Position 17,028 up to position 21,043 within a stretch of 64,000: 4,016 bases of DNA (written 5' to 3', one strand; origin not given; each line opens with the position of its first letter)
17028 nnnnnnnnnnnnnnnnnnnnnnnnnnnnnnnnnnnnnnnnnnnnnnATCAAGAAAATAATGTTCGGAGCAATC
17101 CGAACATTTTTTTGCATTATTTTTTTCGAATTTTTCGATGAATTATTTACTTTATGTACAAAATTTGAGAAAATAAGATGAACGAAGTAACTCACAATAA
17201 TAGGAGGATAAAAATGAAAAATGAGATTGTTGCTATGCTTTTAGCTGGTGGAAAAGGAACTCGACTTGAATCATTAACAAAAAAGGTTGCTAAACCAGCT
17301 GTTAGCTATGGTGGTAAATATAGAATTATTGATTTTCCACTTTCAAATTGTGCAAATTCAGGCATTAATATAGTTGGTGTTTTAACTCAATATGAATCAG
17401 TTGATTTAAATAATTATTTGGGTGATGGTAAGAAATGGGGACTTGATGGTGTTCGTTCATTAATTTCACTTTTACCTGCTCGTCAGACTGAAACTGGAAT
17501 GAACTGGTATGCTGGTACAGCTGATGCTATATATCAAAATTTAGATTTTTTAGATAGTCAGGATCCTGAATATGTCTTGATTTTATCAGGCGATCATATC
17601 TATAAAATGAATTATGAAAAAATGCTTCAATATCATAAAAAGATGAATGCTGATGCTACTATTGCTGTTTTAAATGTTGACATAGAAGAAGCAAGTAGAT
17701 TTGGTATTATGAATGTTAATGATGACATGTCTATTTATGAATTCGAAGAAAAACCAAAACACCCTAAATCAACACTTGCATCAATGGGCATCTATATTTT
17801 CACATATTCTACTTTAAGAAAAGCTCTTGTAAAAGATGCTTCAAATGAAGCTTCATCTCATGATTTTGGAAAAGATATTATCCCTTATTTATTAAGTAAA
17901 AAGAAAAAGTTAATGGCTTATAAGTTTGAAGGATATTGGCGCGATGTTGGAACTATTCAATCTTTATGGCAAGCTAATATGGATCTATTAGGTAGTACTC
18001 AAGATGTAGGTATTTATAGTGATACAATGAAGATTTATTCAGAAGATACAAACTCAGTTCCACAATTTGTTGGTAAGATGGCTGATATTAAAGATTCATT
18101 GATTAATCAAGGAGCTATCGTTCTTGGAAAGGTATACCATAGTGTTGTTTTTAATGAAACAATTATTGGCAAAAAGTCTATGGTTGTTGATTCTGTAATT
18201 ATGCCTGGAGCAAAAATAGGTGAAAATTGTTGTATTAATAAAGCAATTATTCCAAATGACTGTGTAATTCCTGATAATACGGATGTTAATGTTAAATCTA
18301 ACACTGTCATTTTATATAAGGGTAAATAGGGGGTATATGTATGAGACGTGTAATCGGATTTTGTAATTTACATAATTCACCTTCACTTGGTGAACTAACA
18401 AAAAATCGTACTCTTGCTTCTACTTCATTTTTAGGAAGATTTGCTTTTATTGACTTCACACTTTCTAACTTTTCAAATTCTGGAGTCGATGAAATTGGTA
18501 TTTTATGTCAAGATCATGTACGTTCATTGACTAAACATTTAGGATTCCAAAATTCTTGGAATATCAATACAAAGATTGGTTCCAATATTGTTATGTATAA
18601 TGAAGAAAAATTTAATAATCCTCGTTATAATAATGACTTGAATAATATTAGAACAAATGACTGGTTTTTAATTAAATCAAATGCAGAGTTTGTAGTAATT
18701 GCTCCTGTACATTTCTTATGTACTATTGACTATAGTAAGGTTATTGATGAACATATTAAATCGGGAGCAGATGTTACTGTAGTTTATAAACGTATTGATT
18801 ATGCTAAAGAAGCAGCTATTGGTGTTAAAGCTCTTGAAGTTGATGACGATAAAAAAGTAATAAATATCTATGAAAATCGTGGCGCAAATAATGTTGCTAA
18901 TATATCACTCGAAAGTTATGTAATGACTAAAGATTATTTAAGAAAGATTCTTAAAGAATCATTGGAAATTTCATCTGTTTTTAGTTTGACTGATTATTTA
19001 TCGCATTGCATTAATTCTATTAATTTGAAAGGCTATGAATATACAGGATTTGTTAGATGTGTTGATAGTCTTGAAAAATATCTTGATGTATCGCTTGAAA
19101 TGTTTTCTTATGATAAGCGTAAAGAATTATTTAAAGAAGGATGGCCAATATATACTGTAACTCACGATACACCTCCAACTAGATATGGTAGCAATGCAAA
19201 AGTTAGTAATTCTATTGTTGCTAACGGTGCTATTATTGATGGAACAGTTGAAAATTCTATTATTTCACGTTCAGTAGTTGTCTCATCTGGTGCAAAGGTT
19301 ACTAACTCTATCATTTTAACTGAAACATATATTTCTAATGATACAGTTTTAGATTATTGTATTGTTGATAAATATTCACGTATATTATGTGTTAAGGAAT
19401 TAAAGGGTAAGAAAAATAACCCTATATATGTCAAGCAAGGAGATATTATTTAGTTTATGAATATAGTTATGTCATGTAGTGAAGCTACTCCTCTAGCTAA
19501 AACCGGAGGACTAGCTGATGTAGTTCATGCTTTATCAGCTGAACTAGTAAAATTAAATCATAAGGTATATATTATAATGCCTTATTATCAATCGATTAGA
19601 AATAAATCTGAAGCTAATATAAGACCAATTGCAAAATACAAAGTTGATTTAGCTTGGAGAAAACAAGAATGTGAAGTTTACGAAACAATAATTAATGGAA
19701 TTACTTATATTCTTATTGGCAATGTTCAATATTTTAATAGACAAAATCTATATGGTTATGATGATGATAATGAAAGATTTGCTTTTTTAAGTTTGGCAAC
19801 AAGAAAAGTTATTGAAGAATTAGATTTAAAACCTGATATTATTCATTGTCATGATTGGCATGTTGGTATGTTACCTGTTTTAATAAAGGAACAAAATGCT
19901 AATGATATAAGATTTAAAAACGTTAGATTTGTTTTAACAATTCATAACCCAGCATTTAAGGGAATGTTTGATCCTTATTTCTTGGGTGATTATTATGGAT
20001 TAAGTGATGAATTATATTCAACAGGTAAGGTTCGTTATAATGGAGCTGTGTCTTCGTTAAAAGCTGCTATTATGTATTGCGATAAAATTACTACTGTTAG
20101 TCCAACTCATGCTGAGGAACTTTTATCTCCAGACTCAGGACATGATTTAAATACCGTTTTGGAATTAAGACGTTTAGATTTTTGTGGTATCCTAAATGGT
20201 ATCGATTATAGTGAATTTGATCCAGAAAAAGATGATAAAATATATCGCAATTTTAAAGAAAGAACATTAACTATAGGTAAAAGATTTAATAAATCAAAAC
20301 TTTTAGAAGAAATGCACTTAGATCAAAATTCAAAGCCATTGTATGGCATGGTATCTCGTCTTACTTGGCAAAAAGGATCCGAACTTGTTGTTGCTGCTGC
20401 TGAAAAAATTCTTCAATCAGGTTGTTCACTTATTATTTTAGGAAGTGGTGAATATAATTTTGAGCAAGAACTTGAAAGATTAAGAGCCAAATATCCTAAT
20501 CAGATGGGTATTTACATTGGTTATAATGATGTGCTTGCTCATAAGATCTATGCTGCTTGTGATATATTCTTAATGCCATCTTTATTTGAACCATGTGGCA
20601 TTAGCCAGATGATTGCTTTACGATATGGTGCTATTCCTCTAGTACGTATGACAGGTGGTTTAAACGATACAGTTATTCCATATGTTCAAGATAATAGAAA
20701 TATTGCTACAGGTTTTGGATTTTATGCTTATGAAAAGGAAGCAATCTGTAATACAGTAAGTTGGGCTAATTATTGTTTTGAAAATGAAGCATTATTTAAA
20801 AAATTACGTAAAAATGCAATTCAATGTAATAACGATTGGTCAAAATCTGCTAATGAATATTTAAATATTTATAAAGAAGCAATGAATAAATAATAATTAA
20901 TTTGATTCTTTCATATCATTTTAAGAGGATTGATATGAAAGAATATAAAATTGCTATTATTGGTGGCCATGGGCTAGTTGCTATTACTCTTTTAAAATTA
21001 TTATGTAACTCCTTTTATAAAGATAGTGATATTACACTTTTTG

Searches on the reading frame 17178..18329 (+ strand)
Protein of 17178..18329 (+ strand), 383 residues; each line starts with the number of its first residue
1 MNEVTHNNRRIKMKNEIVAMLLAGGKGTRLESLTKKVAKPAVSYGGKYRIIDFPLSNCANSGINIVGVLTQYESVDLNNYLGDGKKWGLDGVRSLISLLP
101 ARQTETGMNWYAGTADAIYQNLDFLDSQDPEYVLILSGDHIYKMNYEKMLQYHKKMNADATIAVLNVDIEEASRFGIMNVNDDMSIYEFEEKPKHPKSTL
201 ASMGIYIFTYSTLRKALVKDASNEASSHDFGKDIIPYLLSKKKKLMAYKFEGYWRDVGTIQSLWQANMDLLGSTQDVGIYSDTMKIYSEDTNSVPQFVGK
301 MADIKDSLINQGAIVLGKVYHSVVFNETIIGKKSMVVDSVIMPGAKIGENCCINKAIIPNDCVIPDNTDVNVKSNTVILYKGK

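Call 56: search_protein_families(library=pfam, proteins=[window:17178-18329:+], max_evalue=0.00001)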
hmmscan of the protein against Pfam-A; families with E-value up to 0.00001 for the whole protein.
window:17178-18329:+ (383 aa): 3 families
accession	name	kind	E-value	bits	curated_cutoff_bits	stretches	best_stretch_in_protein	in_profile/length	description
PF00483.29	NTP_transferase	-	1.1e-71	241.8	21.2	1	19-271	2-243/245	Nucleotidyl transferase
PF24894.1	Hexapep_GlmU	-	9.1e-15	55.1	23.3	1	300-372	12-85/104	GlmU-like, C-terminal hexapeptide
PF25084.1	LbH_EIF2B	-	2.3e-07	31.2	54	1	318-372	35-89/105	EIF2B subunit epsilon LbH domain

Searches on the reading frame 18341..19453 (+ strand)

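Call 56: search_protein_families(library=pfam, proteins=[window:18341-19453:+], max_evalue=0.00001)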
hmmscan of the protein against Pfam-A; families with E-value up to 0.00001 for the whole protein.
window:18341-19453:+ (370 aa): 2 families
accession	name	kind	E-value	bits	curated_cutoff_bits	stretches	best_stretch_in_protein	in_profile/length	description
PF24894.1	Hexapep_GlmU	-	9e-12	45.5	23.3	1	283-348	11-77/104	GlmU-like, C-terminal hexapeptide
PF00483.29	NTP_transferase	-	4.7e-11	43.2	21.2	1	19-208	16-192/245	Nucleotidyl transferase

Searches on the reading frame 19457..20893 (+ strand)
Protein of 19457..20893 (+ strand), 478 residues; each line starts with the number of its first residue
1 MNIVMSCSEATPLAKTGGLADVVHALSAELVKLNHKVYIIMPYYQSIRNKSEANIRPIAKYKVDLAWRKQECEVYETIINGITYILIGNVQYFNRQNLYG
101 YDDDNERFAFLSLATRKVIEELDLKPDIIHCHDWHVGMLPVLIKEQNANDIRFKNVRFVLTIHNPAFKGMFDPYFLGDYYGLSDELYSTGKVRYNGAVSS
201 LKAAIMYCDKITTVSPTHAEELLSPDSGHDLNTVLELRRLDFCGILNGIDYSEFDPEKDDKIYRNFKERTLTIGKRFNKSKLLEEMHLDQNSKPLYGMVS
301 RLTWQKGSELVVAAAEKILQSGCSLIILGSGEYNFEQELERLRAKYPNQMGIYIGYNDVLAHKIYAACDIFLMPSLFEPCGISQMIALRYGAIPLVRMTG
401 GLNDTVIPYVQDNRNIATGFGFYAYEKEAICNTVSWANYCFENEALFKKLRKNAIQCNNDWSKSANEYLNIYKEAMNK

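Call 56: search_protein_families(library=pfam, proteins=[window:19457-20893:+], max_evalue=0.00001)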
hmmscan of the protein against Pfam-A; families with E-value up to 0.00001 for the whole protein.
window:19457-20893:+ (478 aa): 4 families
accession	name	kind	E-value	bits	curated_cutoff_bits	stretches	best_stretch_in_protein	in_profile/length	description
PF08323.17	Glyco_transf_5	-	5.3e-73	246.1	22.7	1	2-236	1-238/239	Starch synthase catalytic domain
PF00534.26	Glycos_transf_1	-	4.4e-15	56.1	26.4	1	290-436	12-154/172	Glycosyl transferases group 1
PF13439.12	Glyco_transf_4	-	8.4e-12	45.9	28.5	1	17-223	2-149/170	Glycosyltransferase Family 4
PF13692.12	Glyco_trans_1_4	-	7.4e-11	42.9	27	1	294-406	2-115/142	Glycosyl transferases group 1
